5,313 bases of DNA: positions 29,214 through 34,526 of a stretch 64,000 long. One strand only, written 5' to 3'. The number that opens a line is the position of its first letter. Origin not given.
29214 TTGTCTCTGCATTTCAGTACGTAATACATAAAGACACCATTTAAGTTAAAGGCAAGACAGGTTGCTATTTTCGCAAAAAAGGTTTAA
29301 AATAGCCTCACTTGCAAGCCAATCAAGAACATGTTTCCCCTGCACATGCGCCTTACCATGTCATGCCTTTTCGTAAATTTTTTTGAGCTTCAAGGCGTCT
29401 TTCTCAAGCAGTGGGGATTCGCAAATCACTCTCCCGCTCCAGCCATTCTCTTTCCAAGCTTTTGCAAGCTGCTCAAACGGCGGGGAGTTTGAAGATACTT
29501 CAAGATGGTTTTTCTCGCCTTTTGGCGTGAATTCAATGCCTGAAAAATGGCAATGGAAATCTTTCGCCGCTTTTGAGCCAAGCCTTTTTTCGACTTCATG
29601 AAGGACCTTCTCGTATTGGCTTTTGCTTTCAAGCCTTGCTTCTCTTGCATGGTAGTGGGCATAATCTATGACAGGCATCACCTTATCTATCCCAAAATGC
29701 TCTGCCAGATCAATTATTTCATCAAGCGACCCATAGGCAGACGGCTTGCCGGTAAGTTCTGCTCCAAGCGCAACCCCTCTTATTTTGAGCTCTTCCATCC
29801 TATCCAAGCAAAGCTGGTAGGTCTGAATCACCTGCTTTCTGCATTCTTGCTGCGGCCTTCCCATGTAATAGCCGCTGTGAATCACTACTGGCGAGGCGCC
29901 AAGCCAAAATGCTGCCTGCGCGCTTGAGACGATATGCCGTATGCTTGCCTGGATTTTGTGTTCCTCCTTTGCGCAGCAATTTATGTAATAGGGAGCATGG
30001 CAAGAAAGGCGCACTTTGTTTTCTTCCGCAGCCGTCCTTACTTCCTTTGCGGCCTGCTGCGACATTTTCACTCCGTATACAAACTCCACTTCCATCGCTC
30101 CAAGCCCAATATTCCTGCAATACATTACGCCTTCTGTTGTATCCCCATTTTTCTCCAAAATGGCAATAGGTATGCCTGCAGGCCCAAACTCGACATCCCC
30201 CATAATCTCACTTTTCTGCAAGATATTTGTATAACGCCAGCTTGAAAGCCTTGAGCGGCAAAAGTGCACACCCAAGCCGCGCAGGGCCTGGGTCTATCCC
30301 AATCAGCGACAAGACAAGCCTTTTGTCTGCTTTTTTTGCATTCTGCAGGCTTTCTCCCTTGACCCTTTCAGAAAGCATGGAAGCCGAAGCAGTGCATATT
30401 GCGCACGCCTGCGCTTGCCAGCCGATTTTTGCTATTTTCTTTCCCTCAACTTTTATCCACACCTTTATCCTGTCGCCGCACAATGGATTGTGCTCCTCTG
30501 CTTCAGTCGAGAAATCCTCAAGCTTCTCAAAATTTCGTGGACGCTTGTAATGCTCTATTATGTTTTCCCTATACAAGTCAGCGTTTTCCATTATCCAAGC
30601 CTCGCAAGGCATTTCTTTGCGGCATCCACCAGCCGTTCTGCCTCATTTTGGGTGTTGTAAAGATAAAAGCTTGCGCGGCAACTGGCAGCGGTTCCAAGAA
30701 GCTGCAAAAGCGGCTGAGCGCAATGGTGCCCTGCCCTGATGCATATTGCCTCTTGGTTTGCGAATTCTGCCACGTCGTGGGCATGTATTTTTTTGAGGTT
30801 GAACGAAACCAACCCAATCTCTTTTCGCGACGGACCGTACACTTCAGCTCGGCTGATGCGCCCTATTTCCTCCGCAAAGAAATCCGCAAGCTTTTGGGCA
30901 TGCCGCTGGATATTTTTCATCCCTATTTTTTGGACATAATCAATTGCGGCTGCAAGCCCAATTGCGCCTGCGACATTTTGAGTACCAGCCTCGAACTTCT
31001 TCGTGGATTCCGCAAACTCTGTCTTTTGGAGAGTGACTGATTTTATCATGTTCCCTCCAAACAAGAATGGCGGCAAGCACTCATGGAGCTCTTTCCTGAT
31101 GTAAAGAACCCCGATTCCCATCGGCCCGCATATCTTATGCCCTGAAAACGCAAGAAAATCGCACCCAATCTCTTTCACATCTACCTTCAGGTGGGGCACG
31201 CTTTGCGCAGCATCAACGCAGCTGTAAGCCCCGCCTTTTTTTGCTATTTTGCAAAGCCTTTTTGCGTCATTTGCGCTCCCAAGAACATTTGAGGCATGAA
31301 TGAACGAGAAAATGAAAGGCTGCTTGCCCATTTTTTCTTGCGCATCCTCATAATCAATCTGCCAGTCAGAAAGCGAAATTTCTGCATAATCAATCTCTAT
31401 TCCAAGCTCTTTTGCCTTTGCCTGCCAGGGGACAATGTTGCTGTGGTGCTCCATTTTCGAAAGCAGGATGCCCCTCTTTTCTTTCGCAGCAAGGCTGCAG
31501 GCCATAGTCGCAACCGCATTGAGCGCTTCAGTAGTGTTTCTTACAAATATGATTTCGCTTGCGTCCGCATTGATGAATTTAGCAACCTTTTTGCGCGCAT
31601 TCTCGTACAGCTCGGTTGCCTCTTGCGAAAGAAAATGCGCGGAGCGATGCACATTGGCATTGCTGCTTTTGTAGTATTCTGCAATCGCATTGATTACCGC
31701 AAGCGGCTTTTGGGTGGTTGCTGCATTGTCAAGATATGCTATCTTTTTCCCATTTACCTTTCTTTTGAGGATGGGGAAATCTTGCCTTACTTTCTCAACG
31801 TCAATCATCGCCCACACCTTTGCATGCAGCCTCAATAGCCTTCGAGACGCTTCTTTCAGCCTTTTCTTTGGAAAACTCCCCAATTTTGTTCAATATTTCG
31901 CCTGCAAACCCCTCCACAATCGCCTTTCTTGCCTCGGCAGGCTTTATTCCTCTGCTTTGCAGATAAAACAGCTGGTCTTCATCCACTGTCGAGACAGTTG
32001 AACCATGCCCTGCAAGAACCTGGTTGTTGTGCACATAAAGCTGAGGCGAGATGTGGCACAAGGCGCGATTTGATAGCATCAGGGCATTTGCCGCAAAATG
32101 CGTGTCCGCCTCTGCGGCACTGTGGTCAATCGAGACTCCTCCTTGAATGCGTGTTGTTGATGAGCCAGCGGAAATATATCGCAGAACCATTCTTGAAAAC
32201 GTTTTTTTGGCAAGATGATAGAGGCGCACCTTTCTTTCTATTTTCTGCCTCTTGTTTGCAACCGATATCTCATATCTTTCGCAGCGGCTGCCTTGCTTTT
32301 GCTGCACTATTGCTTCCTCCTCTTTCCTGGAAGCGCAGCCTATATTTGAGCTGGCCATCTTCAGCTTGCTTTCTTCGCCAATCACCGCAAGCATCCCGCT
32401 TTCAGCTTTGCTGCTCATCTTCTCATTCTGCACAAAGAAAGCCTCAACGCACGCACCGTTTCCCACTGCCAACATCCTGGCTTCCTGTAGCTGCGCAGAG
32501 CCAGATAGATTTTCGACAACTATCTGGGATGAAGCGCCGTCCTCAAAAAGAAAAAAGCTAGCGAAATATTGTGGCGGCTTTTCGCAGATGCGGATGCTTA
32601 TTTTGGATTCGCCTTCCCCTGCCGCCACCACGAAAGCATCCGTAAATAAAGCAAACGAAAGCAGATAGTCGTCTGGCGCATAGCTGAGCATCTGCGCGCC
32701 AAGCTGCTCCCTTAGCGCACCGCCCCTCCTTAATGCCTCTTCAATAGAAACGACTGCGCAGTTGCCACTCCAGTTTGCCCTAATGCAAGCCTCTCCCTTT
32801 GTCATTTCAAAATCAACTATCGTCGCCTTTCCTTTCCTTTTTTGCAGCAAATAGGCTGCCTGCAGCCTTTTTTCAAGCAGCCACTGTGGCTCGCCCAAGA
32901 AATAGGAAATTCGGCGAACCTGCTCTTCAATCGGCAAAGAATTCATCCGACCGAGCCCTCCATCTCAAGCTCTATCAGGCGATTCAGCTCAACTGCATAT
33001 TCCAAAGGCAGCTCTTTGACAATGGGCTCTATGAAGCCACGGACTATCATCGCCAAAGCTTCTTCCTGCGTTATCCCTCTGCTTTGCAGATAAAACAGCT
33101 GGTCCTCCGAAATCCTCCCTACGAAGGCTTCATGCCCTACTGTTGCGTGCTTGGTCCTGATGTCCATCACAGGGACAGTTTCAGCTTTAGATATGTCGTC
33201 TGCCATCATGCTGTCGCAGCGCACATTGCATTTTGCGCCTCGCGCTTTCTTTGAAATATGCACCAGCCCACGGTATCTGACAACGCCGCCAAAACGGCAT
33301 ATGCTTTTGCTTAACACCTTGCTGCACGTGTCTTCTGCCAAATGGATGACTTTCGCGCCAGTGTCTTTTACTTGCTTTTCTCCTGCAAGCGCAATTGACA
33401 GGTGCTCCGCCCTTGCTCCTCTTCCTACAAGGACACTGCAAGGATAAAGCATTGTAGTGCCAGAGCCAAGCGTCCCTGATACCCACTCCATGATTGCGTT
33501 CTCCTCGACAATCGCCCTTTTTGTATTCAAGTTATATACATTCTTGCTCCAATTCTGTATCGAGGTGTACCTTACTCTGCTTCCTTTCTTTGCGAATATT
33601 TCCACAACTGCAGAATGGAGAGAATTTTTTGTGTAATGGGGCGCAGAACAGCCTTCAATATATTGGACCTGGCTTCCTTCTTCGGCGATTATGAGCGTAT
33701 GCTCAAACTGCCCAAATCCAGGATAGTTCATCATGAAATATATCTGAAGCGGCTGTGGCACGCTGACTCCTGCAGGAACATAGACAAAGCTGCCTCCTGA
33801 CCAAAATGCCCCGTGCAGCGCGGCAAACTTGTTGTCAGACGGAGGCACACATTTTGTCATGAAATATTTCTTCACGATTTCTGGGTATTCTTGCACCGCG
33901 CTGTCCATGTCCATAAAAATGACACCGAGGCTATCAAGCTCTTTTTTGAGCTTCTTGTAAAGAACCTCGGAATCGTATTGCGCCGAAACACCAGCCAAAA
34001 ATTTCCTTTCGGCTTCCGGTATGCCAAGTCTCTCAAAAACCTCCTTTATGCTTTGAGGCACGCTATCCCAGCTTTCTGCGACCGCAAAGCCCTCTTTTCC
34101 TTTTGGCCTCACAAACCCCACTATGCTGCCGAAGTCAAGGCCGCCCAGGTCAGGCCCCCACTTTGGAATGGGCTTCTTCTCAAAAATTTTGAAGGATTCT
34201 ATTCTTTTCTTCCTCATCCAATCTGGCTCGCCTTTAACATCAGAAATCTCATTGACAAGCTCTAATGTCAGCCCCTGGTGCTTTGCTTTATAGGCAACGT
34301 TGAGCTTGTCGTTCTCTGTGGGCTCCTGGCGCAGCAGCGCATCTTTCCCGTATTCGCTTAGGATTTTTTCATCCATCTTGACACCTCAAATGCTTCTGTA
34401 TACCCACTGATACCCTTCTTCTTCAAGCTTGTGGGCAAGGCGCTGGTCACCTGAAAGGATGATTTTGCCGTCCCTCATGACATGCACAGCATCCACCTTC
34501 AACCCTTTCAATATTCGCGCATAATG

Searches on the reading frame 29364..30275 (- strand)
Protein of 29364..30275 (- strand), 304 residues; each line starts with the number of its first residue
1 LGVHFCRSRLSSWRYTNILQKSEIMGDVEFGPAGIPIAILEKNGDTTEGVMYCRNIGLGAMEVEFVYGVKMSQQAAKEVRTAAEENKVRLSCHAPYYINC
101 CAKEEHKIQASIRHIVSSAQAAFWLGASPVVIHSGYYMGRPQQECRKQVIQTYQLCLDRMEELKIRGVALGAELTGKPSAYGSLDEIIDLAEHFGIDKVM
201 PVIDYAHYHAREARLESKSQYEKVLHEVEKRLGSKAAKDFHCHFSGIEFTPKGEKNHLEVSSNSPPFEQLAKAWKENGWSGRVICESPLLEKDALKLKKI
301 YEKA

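Call 65: search_protein_families(library=pfam, proteins=[window:29364-30275:-], max_evalue=0.001)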
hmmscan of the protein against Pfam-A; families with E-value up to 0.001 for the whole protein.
window:29364-30275:- (304 aa): 1 family
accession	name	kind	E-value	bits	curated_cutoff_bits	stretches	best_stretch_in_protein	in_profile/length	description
PF01261.30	AP_endonuc_2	-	1.7e-28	100.4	31.1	1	53-288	4-230/249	Xylose isomerase-like TIM barrel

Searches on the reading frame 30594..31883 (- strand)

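Call 65: search_protein_families(library=pfam, proteins=[window:30594-31883:-], max_evalue=0.001)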
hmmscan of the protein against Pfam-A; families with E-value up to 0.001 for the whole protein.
window:30594-31883:- (430 aa): 2 families
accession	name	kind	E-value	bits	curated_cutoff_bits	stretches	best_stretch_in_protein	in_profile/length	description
PF00266.25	Aminotran_5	-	3.3e-136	454.6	21.5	1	50-418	2-371/371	Aminotransferase class-V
PF01041.23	DegT_DnrJ_EryC1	-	0.00032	20.5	19.8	1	98-230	31-151/360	DegT/DnrJ/EryC1/StrS aminotransferase family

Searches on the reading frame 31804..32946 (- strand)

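Call 65: search_protein_families(library=pfam, proteins=[window:31804-32946:-], max_evalue=0.001)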
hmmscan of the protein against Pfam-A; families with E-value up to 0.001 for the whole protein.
window:31804-32946:- (381 aa): 1 family
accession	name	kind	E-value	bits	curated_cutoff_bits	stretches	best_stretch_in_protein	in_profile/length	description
PF01458.23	SUFBD_core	-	4.1e-43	147.9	27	1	134-347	18-232/232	SUF system FeS cluster assembly, SufBD core domain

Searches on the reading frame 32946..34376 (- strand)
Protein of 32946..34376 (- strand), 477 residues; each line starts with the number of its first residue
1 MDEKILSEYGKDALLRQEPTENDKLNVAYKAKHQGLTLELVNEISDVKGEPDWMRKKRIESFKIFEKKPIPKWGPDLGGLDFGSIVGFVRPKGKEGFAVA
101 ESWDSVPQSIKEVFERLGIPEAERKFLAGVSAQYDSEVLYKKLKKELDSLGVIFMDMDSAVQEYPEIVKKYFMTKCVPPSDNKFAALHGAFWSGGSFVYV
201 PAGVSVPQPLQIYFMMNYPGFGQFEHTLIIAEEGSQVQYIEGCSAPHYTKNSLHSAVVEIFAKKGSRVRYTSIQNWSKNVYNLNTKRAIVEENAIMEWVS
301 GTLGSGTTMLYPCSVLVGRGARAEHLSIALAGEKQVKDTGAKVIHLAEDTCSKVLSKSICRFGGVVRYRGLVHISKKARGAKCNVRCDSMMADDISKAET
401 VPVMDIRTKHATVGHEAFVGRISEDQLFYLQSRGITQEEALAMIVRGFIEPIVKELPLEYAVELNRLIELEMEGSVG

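Call 8: search_protein_families(library=pfam, proteins=[window:32946-34376:-], max_evalue=0.001)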
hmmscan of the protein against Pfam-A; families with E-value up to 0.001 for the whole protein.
window:32946-34376:- (477 aa): 2 families
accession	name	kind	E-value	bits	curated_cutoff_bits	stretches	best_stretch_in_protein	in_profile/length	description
PF01458.23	SUFBD_core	-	5.9e-78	262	27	1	216-448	3-232/232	SUF system FeS cluster assembly, SufBD core domain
PF19295.5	SufBD_N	-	1.2e-10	41.7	23.5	1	142-212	102-172/172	SufBD protein N-terminal region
